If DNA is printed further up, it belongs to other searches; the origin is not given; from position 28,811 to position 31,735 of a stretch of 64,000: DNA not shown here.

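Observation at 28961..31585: TPR-GAF-degenerate GGDEF protein with intact RxxD I-site: candidate new c-di-GMP receptor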

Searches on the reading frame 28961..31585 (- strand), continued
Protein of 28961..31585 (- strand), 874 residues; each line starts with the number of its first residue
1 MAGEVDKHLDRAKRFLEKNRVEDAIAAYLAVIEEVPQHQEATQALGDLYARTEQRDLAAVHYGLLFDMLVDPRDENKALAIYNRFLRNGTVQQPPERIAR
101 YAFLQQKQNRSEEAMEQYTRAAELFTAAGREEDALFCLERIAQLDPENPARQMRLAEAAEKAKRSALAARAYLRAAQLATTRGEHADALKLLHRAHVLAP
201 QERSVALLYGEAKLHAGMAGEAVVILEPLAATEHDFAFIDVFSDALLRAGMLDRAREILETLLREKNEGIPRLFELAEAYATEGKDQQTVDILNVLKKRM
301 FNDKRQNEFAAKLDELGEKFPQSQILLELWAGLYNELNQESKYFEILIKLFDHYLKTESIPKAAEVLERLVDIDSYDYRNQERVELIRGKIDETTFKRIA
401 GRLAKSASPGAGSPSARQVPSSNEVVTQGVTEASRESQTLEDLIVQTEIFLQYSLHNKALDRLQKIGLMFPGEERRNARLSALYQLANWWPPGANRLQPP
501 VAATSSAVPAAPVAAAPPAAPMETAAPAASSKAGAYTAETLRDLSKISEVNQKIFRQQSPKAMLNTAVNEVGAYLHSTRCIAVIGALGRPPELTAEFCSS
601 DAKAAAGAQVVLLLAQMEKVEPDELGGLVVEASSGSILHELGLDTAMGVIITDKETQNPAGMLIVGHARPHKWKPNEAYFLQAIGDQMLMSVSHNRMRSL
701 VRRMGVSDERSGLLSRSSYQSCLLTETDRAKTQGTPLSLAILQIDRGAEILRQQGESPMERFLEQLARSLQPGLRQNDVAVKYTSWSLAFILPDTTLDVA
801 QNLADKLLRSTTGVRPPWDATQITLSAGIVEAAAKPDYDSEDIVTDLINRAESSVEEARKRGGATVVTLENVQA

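Call 40: find_encoding_contigs(protein=P0175, flank=8000, max_places=2)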
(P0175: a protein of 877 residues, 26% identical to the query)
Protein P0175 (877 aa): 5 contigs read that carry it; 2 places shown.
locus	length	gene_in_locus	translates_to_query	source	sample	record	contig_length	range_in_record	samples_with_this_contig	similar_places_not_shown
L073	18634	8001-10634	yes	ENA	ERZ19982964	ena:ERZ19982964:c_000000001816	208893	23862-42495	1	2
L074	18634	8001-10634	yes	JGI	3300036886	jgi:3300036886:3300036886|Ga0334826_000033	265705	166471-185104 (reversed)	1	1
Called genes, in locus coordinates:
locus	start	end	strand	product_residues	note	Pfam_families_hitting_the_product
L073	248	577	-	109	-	PF09413:DUF2007, PF24463:DUF7577 (weak)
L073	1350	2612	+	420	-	PF00364:Biotin_lipoyl (faint), PF25917:BSH_RND, PF25919:BSH_CusB (weak), PF25973:BSH_CzcB, PF25954:Beta-barrel_RND_2, PF25990:Beta-barrel_YknX (weak), PF25975:CzcB_C (weak), PF25989:YknX_C, +1 more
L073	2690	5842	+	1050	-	PF00873:ACR_tran, PF03176:MMPL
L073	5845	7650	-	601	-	PF00009:GTP_EFTU, PF03144:GTP_EFTU_D2, PF22042:EF-G_D2 (faint), PF00679:EFG_C, PF06421:LepA_C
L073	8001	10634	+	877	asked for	PF00515:TPR_1 (faint), PF07719:TPR_2 (faint), PF12895:ANAPC3 (faint), PF13432:TPR_16 (weak), PF23914:TPR_CcmH_CycH (weak), PF01590:GAF, PF13185:GAF_2, PF00990:GGDEF, +10 more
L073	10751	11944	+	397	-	PF00108:Thiolase_N, PF22691:Thiolase_C_1 (faint), PF02803:Thiolase_C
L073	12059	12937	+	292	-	PF02737:3HCDH_N, PF00725:3HCDH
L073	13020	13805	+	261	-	PF00378:ECH_1, PF16113:ECH_2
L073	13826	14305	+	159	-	PF00885:DMRL_synthase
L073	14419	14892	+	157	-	PF01029:NusB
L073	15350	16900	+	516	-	PF01336:tRNA_anti-codon, PF00152:tRNA-synt_2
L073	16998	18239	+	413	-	PF12704:MacB_PCD, PF02687:FtsX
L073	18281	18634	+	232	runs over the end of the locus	PF02463:SMC_N (faint), PF00005:ABC_tran, PF13304:AAA_21 (faint)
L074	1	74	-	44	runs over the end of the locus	-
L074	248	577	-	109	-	PF09413:DUF2007, PF24463:DUF7577 (weak)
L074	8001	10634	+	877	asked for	PF00515:TPR_1 (faint), PF07719:TPR_2 (faint), PF12895:ANAPC3 (faint), PF13432:TPR_16 (weak), PF23914:TPR_CcmH_CycH (weak), PF01590:GAF, PF13185:GAF_2, PF00990:GGDEF, +10 more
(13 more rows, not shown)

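Call 42: predict_structure(alignment_id=A1)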
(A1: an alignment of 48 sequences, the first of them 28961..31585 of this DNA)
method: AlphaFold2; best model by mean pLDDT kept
length: 874 residues; sequences in the alignment: 48
mean_pLDDT: 84.5   pTM: 0.45
mean pLDDT of the five models: 84.5, 83.4, 82.1, 81.3, 81.3
residues with pLDDT >= 90: 458; 70-90: 314; 50-70: 40; < 50: 62
segments of 3 or more residues with pLDDT < 50: 408-430, 498-517, 519-535
pLDDT, mean of each block of 10 residues (from residue 1): 79 90 92 90 92 90 92 86 87 92 93 95 94 95 94 95 94 95 92 95 93 93 93 87 94 93 88 94 92 94 93 93 91 92 92 90 91 86 87 85 63 32 37 74 92 87 89 83 87 58 33 37 35 55 88 82 92 94 82 90 87 89 86 87 92 82 93 90 88 69 61 85 87 86 90 88 90 84 93 91 91 78 86 79 92 91 86 56
secondary structure, 60 per line:
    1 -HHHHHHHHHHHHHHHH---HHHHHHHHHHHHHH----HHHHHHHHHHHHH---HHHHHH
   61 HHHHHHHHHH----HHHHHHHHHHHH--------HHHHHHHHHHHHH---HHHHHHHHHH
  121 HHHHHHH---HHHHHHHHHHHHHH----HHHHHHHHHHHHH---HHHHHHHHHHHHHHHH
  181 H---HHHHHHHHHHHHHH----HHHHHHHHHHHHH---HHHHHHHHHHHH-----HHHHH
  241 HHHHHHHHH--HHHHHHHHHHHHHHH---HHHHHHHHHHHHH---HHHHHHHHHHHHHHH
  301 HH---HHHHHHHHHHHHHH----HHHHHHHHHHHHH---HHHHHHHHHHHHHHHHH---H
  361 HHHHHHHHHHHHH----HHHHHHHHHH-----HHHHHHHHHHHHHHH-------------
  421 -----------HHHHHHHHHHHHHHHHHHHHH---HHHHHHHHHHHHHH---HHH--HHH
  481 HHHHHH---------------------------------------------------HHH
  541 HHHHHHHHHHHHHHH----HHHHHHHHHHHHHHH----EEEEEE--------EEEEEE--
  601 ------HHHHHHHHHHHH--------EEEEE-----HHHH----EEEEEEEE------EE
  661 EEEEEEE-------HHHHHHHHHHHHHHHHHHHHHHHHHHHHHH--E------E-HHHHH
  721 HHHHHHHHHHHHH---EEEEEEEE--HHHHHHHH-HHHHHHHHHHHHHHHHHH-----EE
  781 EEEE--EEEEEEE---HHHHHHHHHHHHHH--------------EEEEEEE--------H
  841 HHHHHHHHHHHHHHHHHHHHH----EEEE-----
elements in order (helices of 4 or more, strands of 3 or more residues): H2-17 H21-34 H39-51 H55-70 H75-86 H95-107 H111-127 H131-144 H149-161 H165-181 H185-198 H203-215 H219-230 H236-249 H252-266 H270-282 H286-302 H306-319 H324-336 H340-356 H360-373 H378-387 H393-407 H432-452 H456-469 H478-486 H538-555 H560-574 E579-584 E593-598 H607-618 E627-631 H637-640 E645-652 E659-667 H675-704 H716-733 E737-744 H747-754 H756-773 E779-784 E787-793 H797-810 E825-831 H840-861 E866-869

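Call 48: fold_search(model_id=the predicted structure, library=pdb)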
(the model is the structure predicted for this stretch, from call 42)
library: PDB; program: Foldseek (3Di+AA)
matches with E <= 10: 1854; with E <= 0.001: 613
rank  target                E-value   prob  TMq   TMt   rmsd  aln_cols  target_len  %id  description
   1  5llw_B                3.0e-10  1.00  0.17  0.22  16.0       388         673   11  Bacteriophytochrome activated diguanylyl cyclase from Idiomarina species A28L (released 2017-03-15)
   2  5llw_A                5.8e-10  1.00  0.17  0.22  19.2       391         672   11  Bacteriophytochrome activated diguanylyl cyclase from Idiomarina species A28L (released 2017-03-15)
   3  6et7_B                8.7e-10  1.00  0.17  0.23  32.7       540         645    9  Activated heterodimer of the bacteriophytochrome regulated diguanylyl cyclase variant - S505V A526V - from Idiomarina  (released 2018-06-13)
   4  1w3b_A                1.1e-09  1.00  0.16  0.30  18.8       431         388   15  The superhelical TPR domain of O-linked GlcNAc transferase reveals structural similarities to importin alpha. (released 2004-09-09)
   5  6eou                  1.2e-09  1.00  0.17  0.36  19.5       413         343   15  O-GlcNAc transferase TPR domain with the intellectual disability associated mutation L254F (released 2018-05-09)
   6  9rtt_Q                1.3e-09  1.00  0.15  0.15  22.2       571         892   15  Activated Elongation Complex with IWS1 and ELOF1 (released 2025-09-03)
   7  6et7_A                1.7e-09  1.00  0.17  0.23  17.9       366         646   11  Activated heterodimer of the bacteriophytochrome regulated diguanylyl cyclase variant - S505V A526V - from Idiomarina  (released 2018-06-13)
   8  5llx_B                2.4e-09  1.00  0.17  0.22  31.8       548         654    9  Bacteriophytochrome activated diguanylyl cyclase from Idiomarina species A28L with GTP bound (released 2017-03-15)
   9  8fgw_D                2.4e-09  1.00  0.13  0.10  37.2       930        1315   12  Human IFT-A complex structures provide molecular insights into ciliary transport (released 2023-02-22)
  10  9hvq_Q                2.5e-09  1.00  0.15  0.15  22.1       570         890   15  Structure of the transcribing Pol II-DSIF-PAF-SPT6-RECQL5 complex (released 2025-07-16)
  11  8bbg_D                2.7e-09  1.00  0.15  0.11  27.6       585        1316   12  Structure of the IFT-A complex; anterograde IFT-A train model (released 2022-12-21)
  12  8bbe_D                3.0e-09  1.00  0.15  0.20  27.6       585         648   12  Structure of the IFT-A complex; IFT-A2 module (released 2022-12-21)
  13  4zmu_A                3.3e-09  1.00  0.18  0.42  15.1       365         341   14  Dcsbis, a diguanylate cyclase from Pseudomonas aeruginosa (released 2016-05-04)
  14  4zmu_B                3.9e-09  1.00  0.18  0.44  15.1       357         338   14  Dcsbis, a diguanylate cyclase from Pseudomonas aeruginosa (released 2016-05-04)
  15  8chy                  5.2e-09  1.00  0.14  0.38  17.7       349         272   16  Crystal structure of an 8-repeat consensus TPR superhelix with Zinc. (released 2024-02-21)
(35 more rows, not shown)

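Call 55: find_related_loci(query=A3, collection=genome_contigs, flank=7000)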
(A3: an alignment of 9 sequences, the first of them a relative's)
Query A3 (864 aa) in genome_contigs; peptide patterns used: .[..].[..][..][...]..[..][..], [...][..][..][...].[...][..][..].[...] (x = any residue, [..] = any of these).
600 stretches matched a pattern (row limit reached: there are more); 541 encode a relative of the query (tblastn E <= 1e-3); the best 80 are kept; 80 distinct loci.
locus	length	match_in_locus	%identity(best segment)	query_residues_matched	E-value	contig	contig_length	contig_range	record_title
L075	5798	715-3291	60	1-860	0e+0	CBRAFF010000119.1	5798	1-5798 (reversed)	MAG TPA_asm: uncultured bacterium isolate SRR11839220_concoct_112 genome assembly, contig: ERZ27397409.19175, whole geno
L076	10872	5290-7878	60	1-861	0e+0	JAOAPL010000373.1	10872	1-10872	MAG: Acidobacteriaceae bacterium isolate RYN_13 scaffold_794114, whole genome shotgun sequence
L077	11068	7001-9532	59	1-858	0e+0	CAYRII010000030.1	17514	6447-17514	MAG TPA_asm: uncultured Terriglobales bacterium isolate binchicken_co21_442 genome assembly, contig: NODE_1872_length_17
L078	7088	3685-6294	58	1-861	0e+0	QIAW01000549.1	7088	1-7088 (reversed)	MAG: Acidobacteria bacterium isolate gp1 AA119 14_0903_13_30cm_scaffold_7477142_curated, whole genome shotgun sequence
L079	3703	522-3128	57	1-861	0e+0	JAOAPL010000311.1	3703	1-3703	MAG: Acidobacteriaceae bacterium isolate RYN_13 scaffold_630414, whole genome shotgun sequence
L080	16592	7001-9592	58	1-864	0e+0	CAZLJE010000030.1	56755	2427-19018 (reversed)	MAG TPA_asm: uncultured Terriglobales bacterium isolate SRP272529_co2_10 genome assembly, contig: NODE_726_length_56755_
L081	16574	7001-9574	57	1-864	0e+0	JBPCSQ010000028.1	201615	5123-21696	MAG: Terriglobales bacterium S1Ck117_924290_flag_0_multi_18.0000_len_201615, whole genome shotgun sequence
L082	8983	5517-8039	58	2-855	0e+0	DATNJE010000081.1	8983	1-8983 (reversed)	MAG TPA_asm: Terriglobales bacterium isolate SMAG_U11391 k141_25447, whole genome shotgun sequence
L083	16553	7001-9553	56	1-864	0e+0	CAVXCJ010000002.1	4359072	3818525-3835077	MAG: Terriglobia bacterium isolate MFD04408.bin.1.174 genome assembly, contig: contig_28461, whole genome shotgun sequen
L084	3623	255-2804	56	1-864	0e+0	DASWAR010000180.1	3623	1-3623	MAG TPA_asm: Terriglobales bacterium isolate SMAG_U2661 k141_699215, whole genome shotgun sequence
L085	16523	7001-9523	57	2-855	0e+0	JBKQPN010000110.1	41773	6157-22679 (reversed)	MAG: Terriglobales bacterium isolate MGr1A1B1C__bin_134 MGr1A1B1C_000000226129, whole genome shotgun sequence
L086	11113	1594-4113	56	3-855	0e+0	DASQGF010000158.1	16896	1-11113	MAG TPA_asm: Terriglobales bacterium isolate SMAG_U11799 k141_24792, whole genome shotgun sequence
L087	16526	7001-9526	55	2-855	0e+0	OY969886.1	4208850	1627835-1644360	MAG: uncultured Acidobacteriota bacterium isolate MFD10007.bin.c.1 genome assembly, chromosome: 1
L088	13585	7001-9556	55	1-860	0e+0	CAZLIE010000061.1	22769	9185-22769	MAG TPA_asm: uncultured Terriglobales bacterium isolate SRP272529_co1_248 genome assembly, contig: NODE_3642_length_2276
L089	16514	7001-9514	56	2-855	0e+0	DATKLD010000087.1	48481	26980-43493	MAG TPA_asm: Terriglobales bacterium isolate SMAG_U14676 k141_2243607, whole genome shotgun sequence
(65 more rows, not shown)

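Call 60: find_encoding_contigs(protein=P0211, flank=8000, max_places=2)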
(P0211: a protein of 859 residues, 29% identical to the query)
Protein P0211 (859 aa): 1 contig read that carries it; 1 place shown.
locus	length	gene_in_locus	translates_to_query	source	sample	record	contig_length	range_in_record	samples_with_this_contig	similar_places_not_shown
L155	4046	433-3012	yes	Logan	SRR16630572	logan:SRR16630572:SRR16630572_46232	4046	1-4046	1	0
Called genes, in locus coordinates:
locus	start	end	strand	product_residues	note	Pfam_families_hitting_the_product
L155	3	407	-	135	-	?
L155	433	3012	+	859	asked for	PF01590:GAF (weak)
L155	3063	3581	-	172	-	-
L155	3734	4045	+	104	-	?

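Call 61: find_encoding_contigs(protein=P0208, flank=8000, max_places=2)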
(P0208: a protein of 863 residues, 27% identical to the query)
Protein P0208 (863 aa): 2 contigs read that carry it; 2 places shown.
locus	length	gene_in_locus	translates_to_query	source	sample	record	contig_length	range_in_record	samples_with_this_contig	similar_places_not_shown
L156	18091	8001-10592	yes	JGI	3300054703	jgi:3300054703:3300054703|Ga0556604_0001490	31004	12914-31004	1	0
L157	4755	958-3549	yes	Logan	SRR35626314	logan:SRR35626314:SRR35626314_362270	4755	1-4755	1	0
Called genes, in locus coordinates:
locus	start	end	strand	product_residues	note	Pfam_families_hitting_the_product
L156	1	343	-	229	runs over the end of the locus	PF00578:AhpC-TSA, PF08534:Redoxin, PF10417:1-cysPrx_C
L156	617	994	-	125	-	PF01648:ACPS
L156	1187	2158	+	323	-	PF02578:Cu-oxidase_4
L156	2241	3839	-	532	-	PF02310:B12-binding (faint), PF04055:Radical_SAM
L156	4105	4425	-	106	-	-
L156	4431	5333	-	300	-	PF00781:DAGK_cat, PF19279:YegS_C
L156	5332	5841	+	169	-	-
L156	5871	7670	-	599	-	PF00009:GTP_EFTU, PF03144:GTP_EFTU_D2, PF00679:EFG_C, PF06421:LepA_C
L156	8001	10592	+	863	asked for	PF01590:GAF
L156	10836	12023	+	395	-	PF00108:Thiolase_N, PF02803:Thiolase_C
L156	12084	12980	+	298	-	PF02737:3HCDH_N, PF00725:3HCDH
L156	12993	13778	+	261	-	PF00378:ECH_1, PF16113:ECH_2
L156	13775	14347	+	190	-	PF00885:DMRL_synthase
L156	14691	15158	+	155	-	-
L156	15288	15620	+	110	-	-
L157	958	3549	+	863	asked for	PF01590:GAF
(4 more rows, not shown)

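Call 62: find_encoding_contigs(protein=P0130, flank=8000, max_places=2)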
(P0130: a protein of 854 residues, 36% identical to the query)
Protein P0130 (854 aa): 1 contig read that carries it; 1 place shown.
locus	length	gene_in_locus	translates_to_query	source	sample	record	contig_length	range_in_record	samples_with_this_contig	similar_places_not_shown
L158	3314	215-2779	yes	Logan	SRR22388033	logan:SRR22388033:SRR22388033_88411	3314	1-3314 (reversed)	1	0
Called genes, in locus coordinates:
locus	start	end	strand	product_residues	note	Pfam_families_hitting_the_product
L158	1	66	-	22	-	?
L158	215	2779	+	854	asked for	PF07719:TPR_2 (faint), PF12895:ANAPC3 (faint), PF13428:TPR_14 (faint), PF14559:TPR_19 (weak), PF01590:GAF, PF00990:GGDEF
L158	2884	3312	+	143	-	?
